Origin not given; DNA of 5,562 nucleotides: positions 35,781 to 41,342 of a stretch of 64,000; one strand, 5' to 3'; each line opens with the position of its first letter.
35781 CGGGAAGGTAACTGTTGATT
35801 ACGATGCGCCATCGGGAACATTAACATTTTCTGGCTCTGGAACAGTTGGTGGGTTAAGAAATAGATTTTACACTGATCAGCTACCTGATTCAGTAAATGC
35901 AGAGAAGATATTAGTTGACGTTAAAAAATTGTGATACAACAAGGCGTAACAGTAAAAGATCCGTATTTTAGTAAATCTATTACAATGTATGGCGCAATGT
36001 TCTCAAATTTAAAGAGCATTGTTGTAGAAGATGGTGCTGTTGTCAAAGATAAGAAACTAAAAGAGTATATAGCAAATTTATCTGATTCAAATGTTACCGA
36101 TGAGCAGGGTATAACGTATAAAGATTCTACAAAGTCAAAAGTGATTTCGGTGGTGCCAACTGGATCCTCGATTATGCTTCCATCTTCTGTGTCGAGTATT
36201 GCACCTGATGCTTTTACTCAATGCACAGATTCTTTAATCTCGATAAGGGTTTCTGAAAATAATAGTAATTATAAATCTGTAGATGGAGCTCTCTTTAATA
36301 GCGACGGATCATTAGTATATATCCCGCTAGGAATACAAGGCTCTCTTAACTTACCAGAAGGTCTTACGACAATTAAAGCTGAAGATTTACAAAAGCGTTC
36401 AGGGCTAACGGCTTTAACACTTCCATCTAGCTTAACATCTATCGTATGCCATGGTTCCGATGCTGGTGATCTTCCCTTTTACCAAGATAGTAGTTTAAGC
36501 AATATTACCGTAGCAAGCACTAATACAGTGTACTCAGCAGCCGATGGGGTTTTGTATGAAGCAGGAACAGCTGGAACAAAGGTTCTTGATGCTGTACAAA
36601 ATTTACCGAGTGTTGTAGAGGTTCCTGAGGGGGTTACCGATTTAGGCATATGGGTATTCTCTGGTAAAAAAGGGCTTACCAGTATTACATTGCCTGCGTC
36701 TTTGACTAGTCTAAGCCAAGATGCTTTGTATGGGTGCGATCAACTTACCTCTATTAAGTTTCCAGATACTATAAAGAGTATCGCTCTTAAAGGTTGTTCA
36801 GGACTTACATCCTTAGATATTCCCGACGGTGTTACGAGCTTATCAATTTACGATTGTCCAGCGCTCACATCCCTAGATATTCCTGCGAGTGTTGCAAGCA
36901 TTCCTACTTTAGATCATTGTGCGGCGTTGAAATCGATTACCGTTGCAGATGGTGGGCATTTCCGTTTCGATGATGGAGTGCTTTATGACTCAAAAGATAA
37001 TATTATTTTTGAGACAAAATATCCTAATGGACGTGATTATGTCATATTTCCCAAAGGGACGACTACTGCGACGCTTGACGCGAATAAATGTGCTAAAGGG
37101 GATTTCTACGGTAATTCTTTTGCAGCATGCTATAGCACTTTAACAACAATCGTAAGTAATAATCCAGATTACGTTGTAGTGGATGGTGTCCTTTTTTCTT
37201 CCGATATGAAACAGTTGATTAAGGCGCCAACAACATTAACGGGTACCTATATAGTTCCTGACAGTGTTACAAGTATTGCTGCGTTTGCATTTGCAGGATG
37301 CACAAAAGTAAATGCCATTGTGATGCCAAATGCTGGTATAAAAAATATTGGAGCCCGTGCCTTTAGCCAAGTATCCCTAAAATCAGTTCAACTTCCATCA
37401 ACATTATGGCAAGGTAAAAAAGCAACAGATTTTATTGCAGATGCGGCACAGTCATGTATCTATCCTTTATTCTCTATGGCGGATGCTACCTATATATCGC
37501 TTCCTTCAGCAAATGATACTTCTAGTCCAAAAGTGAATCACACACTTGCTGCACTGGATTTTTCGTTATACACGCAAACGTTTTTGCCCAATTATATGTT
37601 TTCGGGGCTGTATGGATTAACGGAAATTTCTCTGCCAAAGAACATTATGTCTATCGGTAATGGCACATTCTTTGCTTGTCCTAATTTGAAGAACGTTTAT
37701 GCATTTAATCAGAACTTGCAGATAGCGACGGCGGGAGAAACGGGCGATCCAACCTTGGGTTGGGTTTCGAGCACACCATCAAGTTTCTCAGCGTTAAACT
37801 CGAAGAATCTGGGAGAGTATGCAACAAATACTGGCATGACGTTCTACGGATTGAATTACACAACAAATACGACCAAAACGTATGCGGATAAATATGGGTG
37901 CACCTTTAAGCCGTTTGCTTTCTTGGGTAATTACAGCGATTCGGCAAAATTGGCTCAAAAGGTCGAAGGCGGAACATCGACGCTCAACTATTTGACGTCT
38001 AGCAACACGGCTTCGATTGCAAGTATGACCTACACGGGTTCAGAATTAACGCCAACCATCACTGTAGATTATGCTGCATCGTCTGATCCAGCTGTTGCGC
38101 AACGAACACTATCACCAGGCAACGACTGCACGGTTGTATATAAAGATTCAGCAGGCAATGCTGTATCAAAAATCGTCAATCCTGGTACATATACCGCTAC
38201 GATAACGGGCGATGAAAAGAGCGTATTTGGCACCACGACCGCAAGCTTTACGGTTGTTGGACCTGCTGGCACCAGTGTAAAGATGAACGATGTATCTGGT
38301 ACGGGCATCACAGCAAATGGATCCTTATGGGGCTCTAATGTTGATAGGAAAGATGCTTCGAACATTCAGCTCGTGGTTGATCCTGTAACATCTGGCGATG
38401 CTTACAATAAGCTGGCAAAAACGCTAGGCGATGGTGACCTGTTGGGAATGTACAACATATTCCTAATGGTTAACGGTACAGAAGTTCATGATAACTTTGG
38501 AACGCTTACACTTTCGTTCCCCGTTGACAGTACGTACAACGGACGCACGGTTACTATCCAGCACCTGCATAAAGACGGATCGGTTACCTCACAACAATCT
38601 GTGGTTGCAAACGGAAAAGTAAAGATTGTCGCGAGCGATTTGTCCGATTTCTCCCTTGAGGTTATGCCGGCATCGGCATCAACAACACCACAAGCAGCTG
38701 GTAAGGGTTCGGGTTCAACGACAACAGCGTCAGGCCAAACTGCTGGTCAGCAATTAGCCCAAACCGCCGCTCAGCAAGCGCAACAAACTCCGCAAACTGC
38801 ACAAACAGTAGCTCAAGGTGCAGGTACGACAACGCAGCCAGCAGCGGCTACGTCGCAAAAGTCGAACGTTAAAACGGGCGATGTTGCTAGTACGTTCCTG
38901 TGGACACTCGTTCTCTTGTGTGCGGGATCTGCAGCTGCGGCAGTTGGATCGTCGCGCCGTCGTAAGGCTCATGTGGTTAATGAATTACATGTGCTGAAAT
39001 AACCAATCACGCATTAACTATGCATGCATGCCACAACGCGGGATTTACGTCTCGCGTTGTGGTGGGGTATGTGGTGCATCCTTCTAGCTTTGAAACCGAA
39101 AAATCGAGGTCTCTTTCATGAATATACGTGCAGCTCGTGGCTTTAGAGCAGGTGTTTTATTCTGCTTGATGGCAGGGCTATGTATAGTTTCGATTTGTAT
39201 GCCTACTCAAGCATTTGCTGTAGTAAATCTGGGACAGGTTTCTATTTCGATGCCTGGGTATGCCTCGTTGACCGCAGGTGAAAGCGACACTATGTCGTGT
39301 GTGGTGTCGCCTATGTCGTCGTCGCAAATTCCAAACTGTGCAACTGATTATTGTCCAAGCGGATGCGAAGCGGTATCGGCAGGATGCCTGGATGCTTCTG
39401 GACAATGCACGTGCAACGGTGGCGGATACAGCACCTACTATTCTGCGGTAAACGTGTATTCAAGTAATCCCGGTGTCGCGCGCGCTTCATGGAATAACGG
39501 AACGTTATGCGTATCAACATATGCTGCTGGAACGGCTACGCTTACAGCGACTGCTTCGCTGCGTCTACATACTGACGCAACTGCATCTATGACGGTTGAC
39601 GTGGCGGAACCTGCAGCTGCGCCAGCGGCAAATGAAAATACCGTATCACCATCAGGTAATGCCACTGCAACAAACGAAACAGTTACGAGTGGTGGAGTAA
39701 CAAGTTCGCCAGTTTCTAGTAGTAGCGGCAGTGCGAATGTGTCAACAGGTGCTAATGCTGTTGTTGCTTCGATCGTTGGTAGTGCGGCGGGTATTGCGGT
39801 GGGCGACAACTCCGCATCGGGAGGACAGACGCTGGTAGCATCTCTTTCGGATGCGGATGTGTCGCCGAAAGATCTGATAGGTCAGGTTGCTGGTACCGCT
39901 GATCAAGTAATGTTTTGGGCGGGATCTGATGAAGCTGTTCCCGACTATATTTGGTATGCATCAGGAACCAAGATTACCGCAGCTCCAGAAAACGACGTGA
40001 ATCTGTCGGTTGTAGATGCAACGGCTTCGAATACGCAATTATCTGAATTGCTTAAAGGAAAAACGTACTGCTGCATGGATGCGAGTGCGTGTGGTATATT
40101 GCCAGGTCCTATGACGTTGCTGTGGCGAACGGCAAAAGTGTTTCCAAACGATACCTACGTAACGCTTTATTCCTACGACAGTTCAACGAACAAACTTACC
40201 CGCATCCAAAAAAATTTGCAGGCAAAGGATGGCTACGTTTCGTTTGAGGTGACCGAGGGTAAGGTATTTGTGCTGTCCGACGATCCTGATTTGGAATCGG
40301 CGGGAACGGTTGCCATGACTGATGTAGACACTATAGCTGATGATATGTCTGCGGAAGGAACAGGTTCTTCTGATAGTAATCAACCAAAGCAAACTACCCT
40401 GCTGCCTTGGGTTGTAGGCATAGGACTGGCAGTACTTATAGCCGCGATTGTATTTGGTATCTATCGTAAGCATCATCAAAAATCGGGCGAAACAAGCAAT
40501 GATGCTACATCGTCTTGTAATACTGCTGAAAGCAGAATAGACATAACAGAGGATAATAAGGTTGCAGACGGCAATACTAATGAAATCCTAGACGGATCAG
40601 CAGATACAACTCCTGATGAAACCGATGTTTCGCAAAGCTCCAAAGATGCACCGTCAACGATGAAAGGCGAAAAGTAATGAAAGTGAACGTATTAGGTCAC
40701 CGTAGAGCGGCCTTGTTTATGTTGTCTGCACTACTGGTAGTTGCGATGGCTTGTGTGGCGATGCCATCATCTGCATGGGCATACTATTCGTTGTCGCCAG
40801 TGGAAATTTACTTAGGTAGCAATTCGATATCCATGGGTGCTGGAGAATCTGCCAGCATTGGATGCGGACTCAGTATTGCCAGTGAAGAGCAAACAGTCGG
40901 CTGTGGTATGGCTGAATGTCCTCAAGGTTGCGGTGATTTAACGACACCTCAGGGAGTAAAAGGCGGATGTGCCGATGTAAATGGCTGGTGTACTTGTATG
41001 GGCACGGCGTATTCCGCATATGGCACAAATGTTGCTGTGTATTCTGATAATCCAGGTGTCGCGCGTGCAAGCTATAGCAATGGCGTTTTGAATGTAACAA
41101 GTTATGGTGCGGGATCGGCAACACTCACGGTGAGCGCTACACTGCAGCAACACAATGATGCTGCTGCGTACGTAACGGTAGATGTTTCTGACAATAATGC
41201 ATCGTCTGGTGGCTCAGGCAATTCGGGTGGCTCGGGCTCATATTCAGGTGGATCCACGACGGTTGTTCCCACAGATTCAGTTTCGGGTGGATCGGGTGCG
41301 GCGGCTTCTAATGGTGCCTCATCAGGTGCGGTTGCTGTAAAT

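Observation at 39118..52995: Twelve translationally coupled genes linking three Cys-rich surface paralogs, DUF4418, two ABC systems and a BtuCDF/FecCD-type importer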

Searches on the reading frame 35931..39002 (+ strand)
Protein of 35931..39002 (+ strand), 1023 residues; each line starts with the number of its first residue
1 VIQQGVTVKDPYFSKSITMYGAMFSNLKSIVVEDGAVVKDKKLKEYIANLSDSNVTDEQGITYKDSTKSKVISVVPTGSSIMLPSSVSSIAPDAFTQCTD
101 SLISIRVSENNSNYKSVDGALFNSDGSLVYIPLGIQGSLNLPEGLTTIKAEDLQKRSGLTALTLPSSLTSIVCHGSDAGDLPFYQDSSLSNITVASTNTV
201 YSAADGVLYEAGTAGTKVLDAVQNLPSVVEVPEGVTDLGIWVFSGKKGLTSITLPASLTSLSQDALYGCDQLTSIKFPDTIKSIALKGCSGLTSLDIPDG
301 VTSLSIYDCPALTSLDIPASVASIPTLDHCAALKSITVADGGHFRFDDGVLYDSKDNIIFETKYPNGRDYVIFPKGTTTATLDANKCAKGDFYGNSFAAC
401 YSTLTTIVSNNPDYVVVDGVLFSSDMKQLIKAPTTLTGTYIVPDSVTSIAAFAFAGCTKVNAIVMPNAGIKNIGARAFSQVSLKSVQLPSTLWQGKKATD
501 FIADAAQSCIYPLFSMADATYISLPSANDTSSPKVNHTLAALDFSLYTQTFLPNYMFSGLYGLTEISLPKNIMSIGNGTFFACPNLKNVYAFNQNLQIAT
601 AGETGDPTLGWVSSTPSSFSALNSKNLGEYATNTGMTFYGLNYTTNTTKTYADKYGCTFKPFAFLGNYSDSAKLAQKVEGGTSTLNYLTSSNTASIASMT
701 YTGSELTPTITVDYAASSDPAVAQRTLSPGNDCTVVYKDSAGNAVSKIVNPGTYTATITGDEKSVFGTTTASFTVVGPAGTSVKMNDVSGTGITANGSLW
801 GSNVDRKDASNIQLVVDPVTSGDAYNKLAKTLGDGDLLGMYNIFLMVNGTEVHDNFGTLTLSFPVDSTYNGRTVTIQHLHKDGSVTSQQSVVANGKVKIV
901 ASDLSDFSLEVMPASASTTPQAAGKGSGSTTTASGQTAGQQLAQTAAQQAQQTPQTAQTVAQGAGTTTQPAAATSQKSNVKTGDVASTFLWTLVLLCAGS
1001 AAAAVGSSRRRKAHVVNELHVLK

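Call 5: search_protein_families(library=pfam, proteins=[window:35931-39002:+], max_evalue=0.1)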
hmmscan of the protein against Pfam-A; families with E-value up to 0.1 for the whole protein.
window:35931-39002:+ (1023 aa): 3 families
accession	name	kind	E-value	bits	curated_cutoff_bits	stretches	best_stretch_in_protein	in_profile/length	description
PF13306.12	LRR_5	-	1.8e-41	141.4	27.7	4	229-325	16-116/127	BspA type Leucine rich repeat region (6 copies)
PF13855.12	LRR_8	-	9.6e-07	28.9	27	0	550-592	14-57/61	Leucine rich repeat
PF23952.1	LRR_EndoS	-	0.0012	19.5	27.9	1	250-316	39-112/116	Endo-beta-N-acetylglucosaminidase EndoS LRR domain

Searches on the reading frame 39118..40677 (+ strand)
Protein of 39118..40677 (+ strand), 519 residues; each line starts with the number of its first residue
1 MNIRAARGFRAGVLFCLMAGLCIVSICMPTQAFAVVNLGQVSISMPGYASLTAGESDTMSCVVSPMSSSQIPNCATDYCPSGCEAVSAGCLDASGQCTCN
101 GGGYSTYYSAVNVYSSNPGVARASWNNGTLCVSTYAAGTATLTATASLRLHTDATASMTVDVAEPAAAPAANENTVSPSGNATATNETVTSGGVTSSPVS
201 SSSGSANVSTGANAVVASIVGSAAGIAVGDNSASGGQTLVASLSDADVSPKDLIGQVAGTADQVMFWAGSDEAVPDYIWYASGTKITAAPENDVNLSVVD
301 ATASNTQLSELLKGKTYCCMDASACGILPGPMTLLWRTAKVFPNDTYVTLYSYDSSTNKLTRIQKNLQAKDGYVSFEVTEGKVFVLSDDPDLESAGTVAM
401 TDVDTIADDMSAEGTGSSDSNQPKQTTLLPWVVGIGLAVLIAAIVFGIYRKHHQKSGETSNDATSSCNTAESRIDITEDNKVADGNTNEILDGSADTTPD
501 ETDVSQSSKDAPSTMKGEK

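Call 4: search_protein_families(library=pfam, proteins=[window:39118-40677:+], max_evalue=0.1)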
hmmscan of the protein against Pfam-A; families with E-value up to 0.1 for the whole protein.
window:39118-40677:+ (519 aa): 2 families
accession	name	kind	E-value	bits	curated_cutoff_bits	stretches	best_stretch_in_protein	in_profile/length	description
PF15345.11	TMEM51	-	0.012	15.8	25.5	0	410-473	44-108/237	Transmembrane protein 51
PF20087.4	DUF6479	-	0.056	14.3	25.4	0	420-503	13-92/120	Family of unknown function (DUF6479)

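Call 9: search_protein_families(library=ncbifam, proteins=[window:39118-40677:+], max_evalue=0.01)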
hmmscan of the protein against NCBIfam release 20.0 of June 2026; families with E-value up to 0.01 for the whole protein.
window:39118-40677:+ (519 aa): 0 families

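Call 62: list_cluster_members(proteins=[window:39118-40677:+, window:40677-42449:+, window:42467-43156:+, window:43153-43590:+, window:46260-48803:+, window:48813-49799:+, window:51805-52995:+, window:43597-44838:+])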
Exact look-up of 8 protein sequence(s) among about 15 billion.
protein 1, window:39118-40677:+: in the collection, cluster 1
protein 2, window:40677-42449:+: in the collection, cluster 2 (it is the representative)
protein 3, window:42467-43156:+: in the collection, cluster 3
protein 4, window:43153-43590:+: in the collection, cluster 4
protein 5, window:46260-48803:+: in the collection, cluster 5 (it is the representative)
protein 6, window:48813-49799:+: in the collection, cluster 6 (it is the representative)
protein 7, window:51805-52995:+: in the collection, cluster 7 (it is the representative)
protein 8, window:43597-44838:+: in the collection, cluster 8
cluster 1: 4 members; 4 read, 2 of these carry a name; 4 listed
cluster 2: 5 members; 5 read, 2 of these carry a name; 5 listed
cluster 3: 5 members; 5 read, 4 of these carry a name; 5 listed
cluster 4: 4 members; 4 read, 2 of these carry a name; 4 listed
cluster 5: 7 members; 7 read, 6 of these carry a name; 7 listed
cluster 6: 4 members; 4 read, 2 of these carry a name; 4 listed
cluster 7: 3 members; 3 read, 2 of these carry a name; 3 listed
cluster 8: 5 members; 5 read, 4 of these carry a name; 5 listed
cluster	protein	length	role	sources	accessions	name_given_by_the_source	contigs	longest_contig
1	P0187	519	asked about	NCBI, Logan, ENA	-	-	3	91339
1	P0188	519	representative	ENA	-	-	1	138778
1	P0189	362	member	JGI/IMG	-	hypothetical protein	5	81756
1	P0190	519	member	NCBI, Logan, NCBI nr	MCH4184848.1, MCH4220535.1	MAG: hypothetical protein LKF61_05110 [Eggerthellaceae bacterium] | hypothetical protein [Eggerthellaceae bacterium]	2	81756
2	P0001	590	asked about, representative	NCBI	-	-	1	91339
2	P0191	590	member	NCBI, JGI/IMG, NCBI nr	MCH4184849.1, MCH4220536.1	MAG: hypothetical protein LKF61_05115 [Eggerthellaceae bacterium] | hypothetical protein | hypothetical protein [Eggerthellaceae bacterium]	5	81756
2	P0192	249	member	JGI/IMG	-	-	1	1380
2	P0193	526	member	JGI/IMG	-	hypothetical protein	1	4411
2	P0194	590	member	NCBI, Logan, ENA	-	-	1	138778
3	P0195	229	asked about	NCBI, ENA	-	-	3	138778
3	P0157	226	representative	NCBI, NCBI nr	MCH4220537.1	MAG: hypothetical protein LKF76_01185 [Eggerthellaceae bacterium] | hypothetical protein [Eggerthellaceae bacterium]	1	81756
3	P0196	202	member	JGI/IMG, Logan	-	hypothetical protein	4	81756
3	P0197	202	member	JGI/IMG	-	hypothetical protein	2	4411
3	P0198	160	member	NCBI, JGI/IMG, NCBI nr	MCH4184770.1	MAG: hypothetical protein LKF61_04705, partial [Eggerthellaceae bacterium] | hypothetical protein | hypothetical protein [Eggerthellaceae bacterium]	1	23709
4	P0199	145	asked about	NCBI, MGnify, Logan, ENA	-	-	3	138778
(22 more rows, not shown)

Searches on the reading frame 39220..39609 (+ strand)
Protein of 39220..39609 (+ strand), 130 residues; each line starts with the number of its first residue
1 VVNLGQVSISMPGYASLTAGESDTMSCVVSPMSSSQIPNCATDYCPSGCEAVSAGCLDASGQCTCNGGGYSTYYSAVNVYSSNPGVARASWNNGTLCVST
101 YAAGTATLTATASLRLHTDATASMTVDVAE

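Call 23: search_protein_representatives(alignment_id=A1)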
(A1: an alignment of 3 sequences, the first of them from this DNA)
Query: 3 sequences, 132 profile positions. Proteins with E-value up to 0.001 (for the whole library): 370; up to 1e-10: 255; up to 1e-30: 8. The best 150 are listed.
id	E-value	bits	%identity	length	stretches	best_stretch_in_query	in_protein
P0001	5.4e-57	208.0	-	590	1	1-132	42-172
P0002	1.8e-53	196.7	-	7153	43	71-128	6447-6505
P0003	1.1e-40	155.3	-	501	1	2-131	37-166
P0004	2.1e-38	147.9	-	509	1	2-131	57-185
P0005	1.2e-32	129.3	-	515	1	3-132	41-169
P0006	1.3e-32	129.2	-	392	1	10-131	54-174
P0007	4.8e-32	127.3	-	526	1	2-131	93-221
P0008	4.3e-31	124.3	-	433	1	9-131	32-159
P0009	1.1e-30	122.9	-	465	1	2-132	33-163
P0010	4.1e-30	121.1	-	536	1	9-130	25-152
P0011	7.8e-30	120.2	-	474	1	2-131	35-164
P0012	2.0e-29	118.9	-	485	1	3-132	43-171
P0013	7.9e-29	116.9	-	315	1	14-131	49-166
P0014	1.3e-28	116.3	-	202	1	1-130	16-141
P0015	6.7e-28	113.9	-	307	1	2-132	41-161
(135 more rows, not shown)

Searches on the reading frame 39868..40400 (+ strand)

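Call 79: search_protein_families(library=pfam, proteins=[window:39868-40400:+], max_evalue=0.01)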
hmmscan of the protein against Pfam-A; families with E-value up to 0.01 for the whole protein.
window:39868-40400:+ (177 aa): 0 families

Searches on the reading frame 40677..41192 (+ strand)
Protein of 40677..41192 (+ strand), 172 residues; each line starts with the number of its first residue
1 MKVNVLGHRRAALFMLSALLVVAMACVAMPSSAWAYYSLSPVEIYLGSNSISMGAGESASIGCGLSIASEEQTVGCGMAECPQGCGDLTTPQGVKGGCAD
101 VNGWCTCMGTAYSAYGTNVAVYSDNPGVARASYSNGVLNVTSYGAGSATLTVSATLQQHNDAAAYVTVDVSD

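Call 13: find_homologous_proteins(query=window:40677-41192:+, max_evalue=0.001)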
Query seq(172 aa): 99 candidates shared short words with the query, none scored E <= 0.001.

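Call 24: predict_structure(protein=window:40677-41192:+)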
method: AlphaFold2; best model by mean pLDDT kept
length: 172 residues; sequences in the alignment: 1
mean_pLDDT: 46.7   pTM: 0.38
mean pLDDT of the five models: 46.7, 44.2, 38.3, 36.9, 32.7
residues with pLDDT >= 90: 0; 70-90: 0; 50-70: 72; < 50: 100
segments of 3 or more residues with pLDDT < 50: 33-50, 52-54, 56-116, 158-172
pLDDT, mean of each block of 10 residues (from residue 1): 58 65 59 42 44 47 35 32 35 35 37 47 58 55 57 52 38 32
secondary structure, 60 per line:
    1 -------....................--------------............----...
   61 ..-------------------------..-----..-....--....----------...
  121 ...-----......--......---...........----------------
elements in order: H8-27 E42-53 E58-62 E98-101 E104-107 E118-123 E129-134 E137-142 E146-156
